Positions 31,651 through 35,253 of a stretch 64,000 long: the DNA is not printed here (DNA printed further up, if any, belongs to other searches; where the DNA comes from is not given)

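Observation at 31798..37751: S53 sedolisin and the LamG-Ig repeat protein look like one ~1,980-aa secreted modular protein split by two indels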

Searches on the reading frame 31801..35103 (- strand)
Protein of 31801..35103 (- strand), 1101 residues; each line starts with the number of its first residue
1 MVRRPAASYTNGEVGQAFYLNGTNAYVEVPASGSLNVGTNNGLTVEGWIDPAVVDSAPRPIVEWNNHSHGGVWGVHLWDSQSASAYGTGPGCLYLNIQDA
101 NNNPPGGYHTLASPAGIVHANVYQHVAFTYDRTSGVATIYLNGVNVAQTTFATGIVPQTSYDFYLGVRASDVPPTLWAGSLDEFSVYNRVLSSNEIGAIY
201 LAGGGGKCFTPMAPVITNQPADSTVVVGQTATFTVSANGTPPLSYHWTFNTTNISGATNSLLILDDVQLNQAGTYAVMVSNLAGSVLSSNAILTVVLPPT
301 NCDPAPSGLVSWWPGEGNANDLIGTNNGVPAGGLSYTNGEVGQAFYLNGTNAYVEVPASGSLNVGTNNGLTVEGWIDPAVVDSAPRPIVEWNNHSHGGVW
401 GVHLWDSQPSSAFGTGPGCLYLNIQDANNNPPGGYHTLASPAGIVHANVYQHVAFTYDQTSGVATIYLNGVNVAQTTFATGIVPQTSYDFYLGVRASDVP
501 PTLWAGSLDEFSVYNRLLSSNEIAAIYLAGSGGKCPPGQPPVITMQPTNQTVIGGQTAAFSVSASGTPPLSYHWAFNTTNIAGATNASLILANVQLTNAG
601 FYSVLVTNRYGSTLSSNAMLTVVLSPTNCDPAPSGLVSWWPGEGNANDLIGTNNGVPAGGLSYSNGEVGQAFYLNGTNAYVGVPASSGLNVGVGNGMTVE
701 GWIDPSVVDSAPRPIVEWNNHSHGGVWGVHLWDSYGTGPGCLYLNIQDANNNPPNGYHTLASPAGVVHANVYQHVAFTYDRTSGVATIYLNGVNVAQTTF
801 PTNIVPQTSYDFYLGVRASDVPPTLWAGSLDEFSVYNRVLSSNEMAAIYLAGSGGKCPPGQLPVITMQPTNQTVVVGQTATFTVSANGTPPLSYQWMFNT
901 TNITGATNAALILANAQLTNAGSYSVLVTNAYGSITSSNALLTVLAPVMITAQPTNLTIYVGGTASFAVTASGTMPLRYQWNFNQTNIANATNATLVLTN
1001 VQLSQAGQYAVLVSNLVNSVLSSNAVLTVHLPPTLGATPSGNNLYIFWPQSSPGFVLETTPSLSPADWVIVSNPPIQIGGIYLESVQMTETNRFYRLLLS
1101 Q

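Call 4: search_protein_families(library=pfam, proteins=[window:31801-35103:-], max_evalue=0.01)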
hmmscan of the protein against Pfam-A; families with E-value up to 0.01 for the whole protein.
window:31801-35103:- (1101 aa): 11 families
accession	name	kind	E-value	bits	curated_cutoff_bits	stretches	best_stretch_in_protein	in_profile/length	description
PF13385.13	Laminin_G_3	-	2.9e-63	213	27.6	3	348-524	1-151/151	Concanavalin A-like lectin/glucanases superfamily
PF13927.12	Ig_3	-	5.6e-46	155.4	30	4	214-281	2-78/78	Immunoglobulin domain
PF07679.22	I-set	-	1.5e-36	124.8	23.7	4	863-939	1-86/90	Immunoglobulin I-set domain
PF13895.12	Ig_2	-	4.6e-18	65.7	27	3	863-944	2-79/79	Immunoglobulin domain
PF00047.31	ig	-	2.4e-13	50.6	21.8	1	224-285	4-76/81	Immunoglobulin domain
PF07686.23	V-set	-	8.6e-11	42.5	26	0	584-622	70-108/109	Immunoglobulin V-set domain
PF00354.24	Pentaxin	-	6.4e-07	29.7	25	0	123-202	85-169/194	Pentaxin family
PF02973.23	Sialidase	-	4.5e-06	26.7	26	0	769-847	102-183/189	Sialidase, N-terminal domain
PF11465.14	Receptor_2B4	-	6.5e-05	23.5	21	0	907-944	69-106/108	Natural killer cell receptor 2B4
PF17163.9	DUF5125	-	0.0024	18.3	27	0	221-287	63-129/188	Domain of unknown function (DUF5125)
PF20418.3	Herpes_gE_N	-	0.0044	17.3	24.5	0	581-622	85-126/129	Alphaherpesvirus glycoprotein E N-terminal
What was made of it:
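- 34201..35179 (-): LamG-Ig unit 1. PF13385 matches three stretches, E=2.9e-63 (call 4).
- On LamG / concanavalin-A-like lectin domain (PF13385): E=2.9e-63, three stretches, best stretch covering 1-151 of 151 profile positions (call 4).
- Checked: Both ORFs carry the same Ig types, I-set/Ig_3 (call 4).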
